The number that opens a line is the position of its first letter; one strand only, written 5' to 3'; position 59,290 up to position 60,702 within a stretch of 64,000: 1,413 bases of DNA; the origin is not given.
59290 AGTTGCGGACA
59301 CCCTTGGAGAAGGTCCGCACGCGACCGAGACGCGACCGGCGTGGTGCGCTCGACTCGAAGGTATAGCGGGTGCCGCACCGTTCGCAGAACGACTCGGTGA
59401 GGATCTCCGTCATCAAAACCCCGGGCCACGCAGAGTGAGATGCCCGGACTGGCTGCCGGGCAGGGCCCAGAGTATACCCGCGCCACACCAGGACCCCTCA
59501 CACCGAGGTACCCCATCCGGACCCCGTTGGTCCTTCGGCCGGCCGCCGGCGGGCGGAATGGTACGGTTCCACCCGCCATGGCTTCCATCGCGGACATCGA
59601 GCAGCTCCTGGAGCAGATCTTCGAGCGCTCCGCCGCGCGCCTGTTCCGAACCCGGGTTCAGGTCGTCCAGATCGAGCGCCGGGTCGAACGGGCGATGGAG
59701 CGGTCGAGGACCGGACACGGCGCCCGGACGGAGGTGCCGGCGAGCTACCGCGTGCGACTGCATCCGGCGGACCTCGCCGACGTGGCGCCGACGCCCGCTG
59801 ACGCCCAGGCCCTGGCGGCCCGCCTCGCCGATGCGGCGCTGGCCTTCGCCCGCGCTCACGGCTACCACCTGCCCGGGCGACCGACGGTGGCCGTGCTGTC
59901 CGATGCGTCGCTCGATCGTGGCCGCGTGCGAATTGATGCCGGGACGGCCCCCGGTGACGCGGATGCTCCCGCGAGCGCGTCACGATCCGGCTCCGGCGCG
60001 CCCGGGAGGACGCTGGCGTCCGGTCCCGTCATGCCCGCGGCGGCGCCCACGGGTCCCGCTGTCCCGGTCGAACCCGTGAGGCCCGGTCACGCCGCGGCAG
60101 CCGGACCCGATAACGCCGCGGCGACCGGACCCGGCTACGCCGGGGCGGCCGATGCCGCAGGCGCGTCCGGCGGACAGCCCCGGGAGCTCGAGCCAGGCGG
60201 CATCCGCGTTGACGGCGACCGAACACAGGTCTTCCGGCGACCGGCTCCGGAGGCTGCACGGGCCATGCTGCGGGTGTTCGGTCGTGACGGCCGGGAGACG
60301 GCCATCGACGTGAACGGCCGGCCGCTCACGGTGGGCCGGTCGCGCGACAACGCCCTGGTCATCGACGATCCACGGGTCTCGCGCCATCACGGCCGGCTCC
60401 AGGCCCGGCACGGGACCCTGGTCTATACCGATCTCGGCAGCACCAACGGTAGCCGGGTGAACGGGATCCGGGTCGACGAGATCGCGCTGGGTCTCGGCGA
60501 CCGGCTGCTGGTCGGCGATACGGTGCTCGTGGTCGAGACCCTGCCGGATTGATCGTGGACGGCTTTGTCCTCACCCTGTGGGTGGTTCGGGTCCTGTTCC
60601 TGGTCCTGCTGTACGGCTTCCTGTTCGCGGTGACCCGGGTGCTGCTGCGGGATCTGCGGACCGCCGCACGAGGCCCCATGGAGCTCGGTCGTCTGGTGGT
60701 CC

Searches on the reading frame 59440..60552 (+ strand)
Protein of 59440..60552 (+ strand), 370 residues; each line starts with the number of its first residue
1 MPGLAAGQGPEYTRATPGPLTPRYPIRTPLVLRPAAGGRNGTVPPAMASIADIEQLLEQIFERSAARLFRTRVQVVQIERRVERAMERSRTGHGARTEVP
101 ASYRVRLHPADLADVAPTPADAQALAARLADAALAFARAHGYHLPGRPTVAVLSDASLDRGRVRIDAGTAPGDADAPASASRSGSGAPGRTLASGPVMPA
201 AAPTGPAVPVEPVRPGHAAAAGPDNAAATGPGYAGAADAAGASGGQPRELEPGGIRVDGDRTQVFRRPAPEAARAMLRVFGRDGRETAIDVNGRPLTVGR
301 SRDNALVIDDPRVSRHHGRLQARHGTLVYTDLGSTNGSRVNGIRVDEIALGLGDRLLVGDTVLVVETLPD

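Call 6: search_protein_families(library=pfam, proteins=[window:59440-60552:+], max_evalue=1)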
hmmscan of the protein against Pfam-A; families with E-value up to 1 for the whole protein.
window:59440-60552:+ (370 aa): 5 families
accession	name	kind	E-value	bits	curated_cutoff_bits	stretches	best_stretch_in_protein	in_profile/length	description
PF12401.13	FhaA_N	-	6.6e-23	81.8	25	1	52-165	3-114/115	FhaA, N-terminal domain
PF00498.31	FHA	-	2e-14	54.2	20.7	1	297-359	2-67/67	FHA domain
PF16697.10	Yop-YscD_cpl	-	2.9e-12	47.1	33.2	1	289-365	12-90/94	Inner membrane component of T3SS, cytoplasmic domain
PF17913.6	FHA_2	-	0.22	11.9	23.1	1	292-324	17-47/71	FHA domain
PF11945.13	WASH_WAHD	-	0.3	10.9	24.2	1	43-88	19-64/292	WAHD domain of WASH complex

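Call 64: find_encoding_contigs(protein=window:59578-60549:+, flank=3000, max_places=10)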
Protein window:59578-60549:+ (324 aa): 1 contig read that carries it; 1 place shown.
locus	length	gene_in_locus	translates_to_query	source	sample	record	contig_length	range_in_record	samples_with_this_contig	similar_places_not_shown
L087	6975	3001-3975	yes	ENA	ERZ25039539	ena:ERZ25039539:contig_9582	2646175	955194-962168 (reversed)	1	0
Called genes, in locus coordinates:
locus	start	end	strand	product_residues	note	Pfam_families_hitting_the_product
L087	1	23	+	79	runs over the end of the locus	PF12728:HTH_17 (faint)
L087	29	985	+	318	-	PF03631:Virul_fac_BrkB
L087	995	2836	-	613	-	-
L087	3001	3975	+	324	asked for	PF12401:FhaA_N, PF16697:Yop-YscD_cpl, PF00498:FHA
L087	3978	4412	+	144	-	PF16697:Yop-YscD_cpl, PF00498:FHA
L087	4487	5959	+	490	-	PF01098:FTSW_RODA_SPOVE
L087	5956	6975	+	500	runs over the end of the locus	PF21922:PBP_dimer_2, PF00905:Transpeptidase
